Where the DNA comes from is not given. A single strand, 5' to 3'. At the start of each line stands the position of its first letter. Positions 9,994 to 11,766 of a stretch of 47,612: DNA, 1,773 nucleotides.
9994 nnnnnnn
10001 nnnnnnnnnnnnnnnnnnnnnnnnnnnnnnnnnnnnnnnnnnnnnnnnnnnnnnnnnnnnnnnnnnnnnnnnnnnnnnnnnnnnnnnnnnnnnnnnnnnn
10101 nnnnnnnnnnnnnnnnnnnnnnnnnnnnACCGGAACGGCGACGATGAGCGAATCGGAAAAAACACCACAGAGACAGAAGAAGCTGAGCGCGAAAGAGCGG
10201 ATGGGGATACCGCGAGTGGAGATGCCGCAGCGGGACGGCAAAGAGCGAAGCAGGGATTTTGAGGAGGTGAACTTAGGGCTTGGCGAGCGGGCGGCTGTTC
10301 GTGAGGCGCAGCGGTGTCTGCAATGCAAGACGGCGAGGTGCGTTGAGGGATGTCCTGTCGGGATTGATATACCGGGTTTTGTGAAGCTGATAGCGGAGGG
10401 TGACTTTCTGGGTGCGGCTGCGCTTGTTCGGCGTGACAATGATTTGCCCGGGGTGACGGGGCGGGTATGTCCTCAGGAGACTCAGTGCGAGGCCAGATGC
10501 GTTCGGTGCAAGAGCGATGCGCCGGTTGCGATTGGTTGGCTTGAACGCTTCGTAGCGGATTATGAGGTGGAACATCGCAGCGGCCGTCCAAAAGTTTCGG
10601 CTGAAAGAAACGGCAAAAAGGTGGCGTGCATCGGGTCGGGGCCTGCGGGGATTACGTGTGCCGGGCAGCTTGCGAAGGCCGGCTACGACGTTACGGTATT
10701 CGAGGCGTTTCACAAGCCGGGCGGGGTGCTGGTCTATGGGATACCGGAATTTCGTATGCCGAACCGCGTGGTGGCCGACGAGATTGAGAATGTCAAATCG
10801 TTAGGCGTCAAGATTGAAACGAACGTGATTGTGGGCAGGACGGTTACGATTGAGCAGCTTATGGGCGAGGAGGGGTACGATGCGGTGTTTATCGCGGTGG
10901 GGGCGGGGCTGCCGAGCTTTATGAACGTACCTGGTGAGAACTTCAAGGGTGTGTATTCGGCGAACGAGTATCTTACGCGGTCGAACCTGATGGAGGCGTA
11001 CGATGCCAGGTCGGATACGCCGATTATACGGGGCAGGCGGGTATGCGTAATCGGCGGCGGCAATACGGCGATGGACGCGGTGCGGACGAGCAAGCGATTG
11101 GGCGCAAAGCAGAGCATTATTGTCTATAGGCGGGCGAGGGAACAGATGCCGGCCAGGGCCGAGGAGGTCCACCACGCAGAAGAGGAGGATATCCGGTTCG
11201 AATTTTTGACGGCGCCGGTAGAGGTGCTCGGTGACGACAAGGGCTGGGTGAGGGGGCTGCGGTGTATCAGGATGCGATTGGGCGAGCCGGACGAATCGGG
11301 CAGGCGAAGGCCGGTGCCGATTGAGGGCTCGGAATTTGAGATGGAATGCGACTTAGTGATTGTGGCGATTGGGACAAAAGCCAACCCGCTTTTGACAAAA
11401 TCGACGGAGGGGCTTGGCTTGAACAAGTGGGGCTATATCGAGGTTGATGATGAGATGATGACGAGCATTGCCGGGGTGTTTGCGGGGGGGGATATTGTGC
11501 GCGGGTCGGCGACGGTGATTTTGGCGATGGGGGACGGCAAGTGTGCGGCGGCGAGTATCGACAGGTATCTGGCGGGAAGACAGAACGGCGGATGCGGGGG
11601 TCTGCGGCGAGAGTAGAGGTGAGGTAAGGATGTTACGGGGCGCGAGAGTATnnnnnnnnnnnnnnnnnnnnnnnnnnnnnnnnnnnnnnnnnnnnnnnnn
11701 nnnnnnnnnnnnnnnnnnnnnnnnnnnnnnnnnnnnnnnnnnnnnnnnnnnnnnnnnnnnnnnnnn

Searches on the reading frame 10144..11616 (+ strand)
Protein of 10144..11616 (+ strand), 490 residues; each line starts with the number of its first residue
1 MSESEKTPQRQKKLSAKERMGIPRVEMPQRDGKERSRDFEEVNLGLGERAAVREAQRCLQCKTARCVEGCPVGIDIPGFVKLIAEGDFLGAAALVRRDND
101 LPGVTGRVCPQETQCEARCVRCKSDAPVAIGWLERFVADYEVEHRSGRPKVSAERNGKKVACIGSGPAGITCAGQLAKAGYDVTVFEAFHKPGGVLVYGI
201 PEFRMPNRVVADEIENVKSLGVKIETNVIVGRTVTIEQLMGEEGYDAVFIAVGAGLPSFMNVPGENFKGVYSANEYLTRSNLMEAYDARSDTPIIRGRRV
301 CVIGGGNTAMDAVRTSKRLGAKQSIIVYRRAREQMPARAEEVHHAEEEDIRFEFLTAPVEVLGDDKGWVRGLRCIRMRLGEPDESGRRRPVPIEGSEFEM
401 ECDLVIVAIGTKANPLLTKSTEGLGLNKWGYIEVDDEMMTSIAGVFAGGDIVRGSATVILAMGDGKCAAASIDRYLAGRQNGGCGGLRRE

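Call 6: search_protein_families(library=pfam, proteins=[window:10144-11616:+], max_evalue=0.01)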
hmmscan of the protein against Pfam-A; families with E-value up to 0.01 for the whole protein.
window:10144-11616:+ (490 aa): 18 families
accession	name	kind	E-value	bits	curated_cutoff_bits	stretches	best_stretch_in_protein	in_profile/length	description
PF14691.11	Fer4_20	-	5.1e-40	136.2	25.8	1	36-144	2-111/113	Dihydroprymidine dehydrogenase domain II, 4Fe-4S cluster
PF07992.20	Pyr_redox_2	-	6.6e-37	127.9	26.1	1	159-465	2-291/291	Pyridine nucleotide-disulphide oxidoreductase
PF00070.33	Pyr_redox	-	6.8e-11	43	22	2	159-192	1-34/82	Pyridine nucleotide-disulphide oxidoreductase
PF13738.12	Pyr_redox_3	-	8.1e-09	35.6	30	1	247-333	127-200/305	Pyridine nucleotide-disulphide oxidoreductase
PF01266.30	DAO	-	2.9e-08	34.1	27.9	1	160-194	2-37/353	FAD dependent oxidoreductase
PF13450.12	NAD_binding_8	-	2.4e-07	31.4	21.9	1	163-194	2-33/68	NAD(P)-binding Rossmann-like domain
PF03486.20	HI0933_like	-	1.3e-05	25.2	50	1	159-193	2-36/244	HI0933-like protein Rossmann domain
PF01262.27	AlaDh_PNT_C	-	1.4e-05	25.1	23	1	272-334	4-65/214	Alanine dehydrogenase/PNT, C-terminal domain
PF13241.12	NAD_binding_7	-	7.5e-05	23.7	22.1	0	295-342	5-55/104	Putative NAD(P)-binding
PF12831.13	FAD_oxidored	-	0.00011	22.1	27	1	160-201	2-43/416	FAD dependent oxidoreductase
PF01593.30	Amino_oxidase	-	0.00039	20.2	19.8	1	168-194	2-28/443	Flavin containing amine oxidoreductase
PF00890.30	FAD_binding_2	-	0.00072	19.3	20.4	1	160-194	2-36/414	FAD binding domain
PF01946.23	Thi4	-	0.00079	19.2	26.2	1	159-204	19-65/235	Thi4 family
PF02826.25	2-Hacid_dh_C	-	0.0015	18.3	25.1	0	290-342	29-80/178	D-isomer specific 2-hydroxyacid dehydrogenase, NAD binding domain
PF01494.25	FAD_binding_3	-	0.0016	18.2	22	1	159-188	3-32/349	FAD binding domain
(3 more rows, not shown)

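Call 25: find_encoding_contigs(protein=window:10144-11616:+, flank=10000, max_places=4)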
Protein window:10144-11616:+ (490 aa): no gene with exactly this product is on record in the collection.
